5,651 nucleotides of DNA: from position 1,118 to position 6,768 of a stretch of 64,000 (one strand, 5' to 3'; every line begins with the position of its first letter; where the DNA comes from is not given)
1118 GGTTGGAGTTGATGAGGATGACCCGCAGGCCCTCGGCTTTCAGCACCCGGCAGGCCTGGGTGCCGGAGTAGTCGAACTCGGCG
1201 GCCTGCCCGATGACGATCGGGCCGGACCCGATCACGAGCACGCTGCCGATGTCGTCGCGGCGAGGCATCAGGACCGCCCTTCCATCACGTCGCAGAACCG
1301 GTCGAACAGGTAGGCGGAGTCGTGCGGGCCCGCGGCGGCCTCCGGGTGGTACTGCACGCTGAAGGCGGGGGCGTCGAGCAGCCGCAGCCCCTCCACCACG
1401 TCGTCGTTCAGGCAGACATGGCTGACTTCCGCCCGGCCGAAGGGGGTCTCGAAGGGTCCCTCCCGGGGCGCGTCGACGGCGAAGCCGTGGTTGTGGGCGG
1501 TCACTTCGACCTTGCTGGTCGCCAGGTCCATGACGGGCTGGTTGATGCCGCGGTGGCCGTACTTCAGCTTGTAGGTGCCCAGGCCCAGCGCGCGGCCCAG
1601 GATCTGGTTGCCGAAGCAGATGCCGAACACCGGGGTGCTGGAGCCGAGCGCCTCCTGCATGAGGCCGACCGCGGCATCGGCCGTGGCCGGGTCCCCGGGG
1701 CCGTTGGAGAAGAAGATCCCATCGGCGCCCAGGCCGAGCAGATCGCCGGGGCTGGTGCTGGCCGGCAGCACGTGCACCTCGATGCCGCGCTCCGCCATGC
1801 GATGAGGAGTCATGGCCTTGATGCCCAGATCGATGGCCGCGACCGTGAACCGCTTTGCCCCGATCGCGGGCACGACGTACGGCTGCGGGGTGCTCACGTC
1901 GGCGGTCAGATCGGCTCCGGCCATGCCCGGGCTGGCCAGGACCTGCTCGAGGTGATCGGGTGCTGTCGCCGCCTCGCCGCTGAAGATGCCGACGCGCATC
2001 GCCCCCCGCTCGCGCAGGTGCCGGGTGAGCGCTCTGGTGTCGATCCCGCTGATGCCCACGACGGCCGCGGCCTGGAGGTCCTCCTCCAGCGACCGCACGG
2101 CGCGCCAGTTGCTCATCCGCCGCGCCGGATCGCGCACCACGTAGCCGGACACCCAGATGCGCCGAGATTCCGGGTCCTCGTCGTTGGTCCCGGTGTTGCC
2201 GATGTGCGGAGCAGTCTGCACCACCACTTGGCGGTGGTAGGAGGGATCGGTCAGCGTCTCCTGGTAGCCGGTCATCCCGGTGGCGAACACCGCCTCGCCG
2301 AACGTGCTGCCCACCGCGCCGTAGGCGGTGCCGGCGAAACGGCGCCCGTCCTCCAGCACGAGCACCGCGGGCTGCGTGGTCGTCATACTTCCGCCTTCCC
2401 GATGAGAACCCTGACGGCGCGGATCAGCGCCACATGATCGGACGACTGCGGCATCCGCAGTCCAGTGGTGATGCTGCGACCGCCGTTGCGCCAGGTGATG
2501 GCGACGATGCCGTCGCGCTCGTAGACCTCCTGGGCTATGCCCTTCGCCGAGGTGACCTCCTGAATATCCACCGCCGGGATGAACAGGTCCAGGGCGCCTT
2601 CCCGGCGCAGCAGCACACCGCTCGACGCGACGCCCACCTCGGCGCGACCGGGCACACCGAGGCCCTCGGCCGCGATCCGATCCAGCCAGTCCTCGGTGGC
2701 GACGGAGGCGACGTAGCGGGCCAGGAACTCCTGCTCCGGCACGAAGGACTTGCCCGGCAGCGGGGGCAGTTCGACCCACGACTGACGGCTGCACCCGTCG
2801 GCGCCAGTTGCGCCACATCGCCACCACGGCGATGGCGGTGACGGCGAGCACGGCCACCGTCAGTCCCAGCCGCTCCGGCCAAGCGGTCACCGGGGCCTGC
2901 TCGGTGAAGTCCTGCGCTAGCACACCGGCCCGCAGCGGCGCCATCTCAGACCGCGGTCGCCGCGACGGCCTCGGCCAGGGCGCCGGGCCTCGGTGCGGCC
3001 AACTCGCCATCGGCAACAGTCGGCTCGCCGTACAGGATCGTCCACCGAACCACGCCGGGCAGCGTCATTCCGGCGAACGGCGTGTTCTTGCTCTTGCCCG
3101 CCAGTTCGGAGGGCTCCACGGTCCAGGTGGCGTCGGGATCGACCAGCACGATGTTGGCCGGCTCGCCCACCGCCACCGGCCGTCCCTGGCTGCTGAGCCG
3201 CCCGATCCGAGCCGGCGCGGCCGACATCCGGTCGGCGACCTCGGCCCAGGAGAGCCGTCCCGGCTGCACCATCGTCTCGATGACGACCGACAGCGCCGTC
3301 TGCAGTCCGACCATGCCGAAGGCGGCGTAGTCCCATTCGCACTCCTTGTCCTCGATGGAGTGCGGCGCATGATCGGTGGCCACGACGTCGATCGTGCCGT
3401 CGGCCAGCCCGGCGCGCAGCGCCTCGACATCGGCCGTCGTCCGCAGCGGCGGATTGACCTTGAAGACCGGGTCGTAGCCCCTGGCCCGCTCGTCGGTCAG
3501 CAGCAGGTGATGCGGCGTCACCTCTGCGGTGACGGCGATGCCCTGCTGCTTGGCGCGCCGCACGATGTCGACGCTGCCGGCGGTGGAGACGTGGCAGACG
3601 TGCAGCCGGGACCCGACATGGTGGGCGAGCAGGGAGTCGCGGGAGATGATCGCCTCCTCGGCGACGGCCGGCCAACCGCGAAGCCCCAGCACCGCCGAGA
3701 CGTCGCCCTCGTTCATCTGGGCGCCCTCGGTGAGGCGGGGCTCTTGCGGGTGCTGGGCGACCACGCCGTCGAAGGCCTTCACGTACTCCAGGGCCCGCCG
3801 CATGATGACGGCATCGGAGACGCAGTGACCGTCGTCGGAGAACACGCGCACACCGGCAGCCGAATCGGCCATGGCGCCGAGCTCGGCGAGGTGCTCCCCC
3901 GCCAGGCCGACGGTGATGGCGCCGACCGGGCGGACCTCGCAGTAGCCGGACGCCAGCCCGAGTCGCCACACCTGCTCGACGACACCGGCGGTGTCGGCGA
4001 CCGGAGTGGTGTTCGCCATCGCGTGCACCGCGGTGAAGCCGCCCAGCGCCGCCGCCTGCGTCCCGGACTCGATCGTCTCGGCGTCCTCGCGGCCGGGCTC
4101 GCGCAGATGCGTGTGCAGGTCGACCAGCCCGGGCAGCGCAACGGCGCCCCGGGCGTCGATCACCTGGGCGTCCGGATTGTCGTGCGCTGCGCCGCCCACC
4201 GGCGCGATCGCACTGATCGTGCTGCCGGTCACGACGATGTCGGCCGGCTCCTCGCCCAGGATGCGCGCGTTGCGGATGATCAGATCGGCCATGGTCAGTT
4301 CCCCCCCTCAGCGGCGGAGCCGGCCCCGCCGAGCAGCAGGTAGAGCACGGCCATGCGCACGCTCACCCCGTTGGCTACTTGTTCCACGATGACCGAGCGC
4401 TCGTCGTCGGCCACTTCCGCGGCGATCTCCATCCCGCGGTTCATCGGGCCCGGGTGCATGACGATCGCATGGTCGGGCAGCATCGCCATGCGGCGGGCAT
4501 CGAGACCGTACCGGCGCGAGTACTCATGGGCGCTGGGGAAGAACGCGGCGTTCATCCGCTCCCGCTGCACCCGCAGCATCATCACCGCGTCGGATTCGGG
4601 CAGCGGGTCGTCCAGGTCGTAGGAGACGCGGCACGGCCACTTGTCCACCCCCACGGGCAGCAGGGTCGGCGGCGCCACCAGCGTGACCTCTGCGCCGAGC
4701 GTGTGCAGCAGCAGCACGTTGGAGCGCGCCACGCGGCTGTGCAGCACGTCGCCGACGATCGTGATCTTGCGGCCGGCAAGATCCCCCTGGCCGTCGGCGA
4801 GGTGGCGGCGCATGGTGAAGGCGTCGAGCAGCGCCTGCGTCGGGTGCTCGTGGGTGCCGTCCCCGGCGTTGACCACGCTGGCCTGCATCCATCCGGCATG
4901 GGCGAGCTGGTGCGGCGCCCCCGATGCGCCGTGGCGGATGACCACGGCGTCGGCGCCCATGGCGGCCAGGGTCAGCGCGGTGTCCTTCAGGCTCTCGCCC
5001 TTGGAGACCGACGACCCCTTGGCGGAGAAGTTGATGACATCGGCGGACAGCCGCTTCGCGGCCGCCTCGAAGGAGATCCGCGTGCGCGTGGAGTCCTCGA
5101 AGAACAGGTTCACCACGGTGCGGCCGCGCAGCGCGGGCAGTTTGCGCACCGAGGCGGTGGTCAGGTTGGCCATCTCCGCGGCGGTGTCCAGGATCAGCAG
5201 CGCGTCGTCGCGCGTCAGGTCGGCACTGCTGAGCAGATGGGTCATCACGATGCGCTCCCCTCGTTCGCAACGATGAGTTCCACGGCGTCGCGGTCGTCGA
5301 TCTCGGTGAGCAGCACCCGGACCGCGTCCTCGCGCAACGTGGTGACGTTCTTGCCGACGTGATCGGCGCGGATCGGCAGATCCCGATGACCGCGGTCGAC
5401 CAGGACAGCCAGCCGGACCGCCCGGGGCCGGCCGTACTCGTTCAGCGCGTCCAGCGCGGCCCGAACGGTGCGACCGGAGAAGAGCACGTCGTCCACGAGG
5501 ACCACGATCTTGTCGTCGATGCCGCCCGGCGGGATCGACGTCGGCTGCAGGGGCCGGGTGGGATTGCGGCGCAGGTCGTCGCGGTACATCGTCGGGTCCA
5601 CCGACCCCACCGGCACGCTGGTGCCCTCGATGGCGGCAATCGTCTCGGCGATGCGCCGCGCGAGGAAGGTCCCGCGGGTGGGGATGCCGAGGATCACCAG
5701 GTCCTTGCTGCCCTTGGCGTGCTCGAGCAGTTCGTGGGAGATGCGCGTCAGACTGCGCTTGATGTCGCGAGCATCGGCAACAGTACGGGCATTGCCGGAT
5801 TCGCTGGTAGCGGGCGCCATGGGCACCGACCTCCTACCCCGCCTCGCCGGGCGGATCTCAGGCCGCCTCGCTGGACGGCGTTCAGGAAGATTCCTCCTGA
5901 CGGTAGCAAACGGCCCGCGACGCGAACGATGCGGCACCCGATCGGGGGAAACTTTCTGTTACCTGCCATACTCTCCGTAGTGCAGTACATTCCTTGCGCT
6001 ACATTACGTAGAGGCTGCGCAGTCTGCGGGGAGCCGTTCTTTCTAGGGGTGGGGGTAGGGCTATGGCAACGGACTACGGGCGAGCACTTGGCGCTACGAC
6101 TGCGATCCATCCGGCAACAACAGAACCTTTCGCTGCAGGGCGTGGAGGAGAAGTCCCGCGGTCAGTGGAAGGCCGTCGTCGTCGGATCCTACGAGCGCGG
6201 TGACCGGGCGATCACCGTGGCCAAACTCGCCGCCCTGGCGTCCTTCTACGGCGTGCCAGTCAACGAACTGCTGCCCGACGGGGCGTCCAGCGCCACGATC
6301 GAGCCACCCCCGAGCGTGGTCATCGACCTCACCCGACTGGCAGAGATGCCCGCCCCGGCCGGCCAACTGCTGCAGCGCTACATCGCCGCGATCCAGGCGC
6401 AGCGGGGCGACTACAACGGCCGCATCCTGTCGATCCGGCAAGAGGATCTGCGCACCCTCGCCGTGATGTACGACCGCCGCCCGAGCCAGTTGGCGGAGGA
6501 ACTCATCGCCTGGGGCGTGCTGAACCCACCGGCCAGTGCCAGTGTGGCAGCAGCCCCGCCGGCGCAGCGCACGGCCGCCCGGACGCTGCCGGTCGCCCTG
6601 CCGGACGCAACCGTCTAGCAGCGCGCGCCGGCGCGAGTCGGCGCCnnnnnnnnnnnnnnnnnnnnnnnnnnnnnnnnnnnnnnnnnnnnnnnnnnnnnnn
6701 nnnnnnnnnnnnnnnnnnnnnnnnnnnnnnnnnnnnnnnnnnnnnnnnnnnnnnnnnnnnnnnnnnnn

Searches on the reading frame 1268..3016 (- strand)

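Call 74: search_protein_families(library=pfam, proteins=[window:1268-3016:-], max_evalue=0.00001)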
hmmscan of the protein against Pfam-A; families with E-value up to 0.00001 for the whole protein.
window:1268-3016:- (582 aa): 3 families
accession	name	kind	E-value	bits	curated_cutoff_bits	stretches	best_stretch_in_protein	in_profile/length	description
PF00988.28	CPSase_sm_chain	-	7.5e-50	168.4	27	1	219-343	1-125/126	Carbamoyl-phosphate synthase small chain, CPSase domain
PF00117.34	GATase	-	5.5e-40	137.5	22.8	1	394-576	2-189/190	Glutamine amidotransferase class-I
PF07722.19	Peptidase_C26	-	1.3e-06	28.8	20.5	0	448-559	93-219/219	Peptidase C26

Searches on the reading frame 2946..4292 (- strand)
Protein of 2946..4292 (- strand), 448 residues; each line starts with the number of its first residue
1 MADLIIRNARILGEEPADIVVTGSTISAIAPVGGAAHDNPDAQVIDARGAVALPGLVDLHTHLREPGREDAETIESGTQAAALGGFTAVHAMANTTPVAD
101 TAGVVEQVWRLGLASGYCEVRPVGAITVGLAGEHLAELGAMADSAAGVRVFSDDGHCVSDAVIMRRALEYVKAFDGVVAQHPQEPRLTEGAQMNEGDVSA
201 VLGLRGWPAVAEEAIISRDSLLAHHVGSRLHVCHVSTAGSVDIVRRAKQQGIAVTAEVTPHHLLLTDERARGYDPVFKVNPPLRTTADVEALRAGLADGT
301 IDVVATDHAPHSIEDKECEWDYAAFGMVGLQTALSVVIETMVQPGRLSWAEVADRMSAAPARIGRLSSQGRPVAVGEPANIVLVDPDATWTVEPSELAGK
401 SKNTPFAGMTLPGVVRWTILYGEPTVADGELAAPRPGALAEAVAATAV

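Call 74: search_protein_families(library=pfam, proteins=[window:2946-4292:-], max_evalue=0.00001)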
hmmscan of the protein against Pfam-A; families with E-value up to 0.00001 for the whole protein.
window:2946-4292:- (448 aa): 3 families
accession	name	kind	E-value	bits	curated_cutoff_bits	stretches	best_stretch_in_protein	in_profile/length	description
PF01979.26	Amidohydro_1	-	2.3e-17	63.7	25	2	225-423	169-343/345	Amidohydrolase family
PF12890.13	DHOase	-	6.3e-11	43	21.2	1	51-237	3-139/142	Dihydro-orotase-like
PF07969.17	Amidohydro_3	-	1.9e-10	41.2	29.7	1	43-78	1-35/472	Amidohydrolase family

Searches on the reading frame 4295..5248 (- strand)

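Call 74: search_protein_families(library=pfam, proteins=[window:4295-5248:-], max_evalue=0.00001)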
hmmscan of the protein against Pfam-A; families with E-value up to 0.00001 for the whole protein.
window:4295-5248:- (317 aa): 2 families
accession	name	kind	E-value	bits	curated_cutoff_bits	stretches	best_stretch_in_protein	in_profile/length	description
PF02729.26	OTCace_N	-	3.8e-45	154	29.9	1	4-147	2-147/148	Aspartate/ornithine carbamoyltransferase, carbamoyl-P binding domain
PF00185.30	OTCace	-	4.3e-24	85.8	29.4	1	159-305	2-157/157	Aspartate/ornithine carbamoyltransferase, Asp/Orn binding domain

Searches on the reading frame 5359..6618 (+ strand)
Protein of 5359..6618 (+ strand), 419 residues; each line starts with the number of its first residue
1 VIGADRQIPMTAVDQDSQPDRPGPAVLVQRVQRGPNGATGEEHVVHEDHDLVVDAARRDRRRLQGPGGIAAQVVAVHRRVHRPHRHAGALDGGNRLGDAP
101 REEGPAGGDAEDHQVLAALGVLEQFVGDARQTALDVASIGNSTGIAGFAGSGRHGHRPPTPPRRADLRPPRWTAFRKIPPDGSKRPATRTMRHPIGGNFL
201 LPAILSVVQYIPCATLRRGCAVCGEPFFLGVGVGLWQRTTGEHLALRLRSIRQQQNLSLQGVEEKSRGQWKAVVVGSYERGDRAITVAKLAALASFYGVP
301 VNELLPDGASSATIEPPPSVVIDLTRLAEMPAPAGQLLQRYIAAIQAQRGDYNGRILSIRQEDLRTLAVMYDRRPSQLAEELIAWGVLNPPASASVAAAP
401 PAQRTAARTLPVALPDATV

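Call 74: search_protein_families(library=pfam, proteins=[window:5359-6618:+], max_evalue=0.00001)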
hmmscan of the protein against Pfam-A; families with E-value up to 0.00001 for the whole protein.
window:5359-6618:+ (419 aa): 3 families
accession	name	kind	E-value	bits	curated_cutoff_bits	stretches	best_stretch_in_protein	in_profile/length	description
PF21179.3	BldD-like_C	-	7.9e-31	106.1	27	1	320-388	2-70/70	DNA-binding protein BldD-like, C-terminal domain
PF01381.28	HTH_3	-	2.4e-07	31.1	23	1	248-304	1-55/55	Helix-turn-helix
PF13560.12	HTH_31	-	3.2e-06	27.8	27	1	243-304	1-61/64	Helix-turn-helix domain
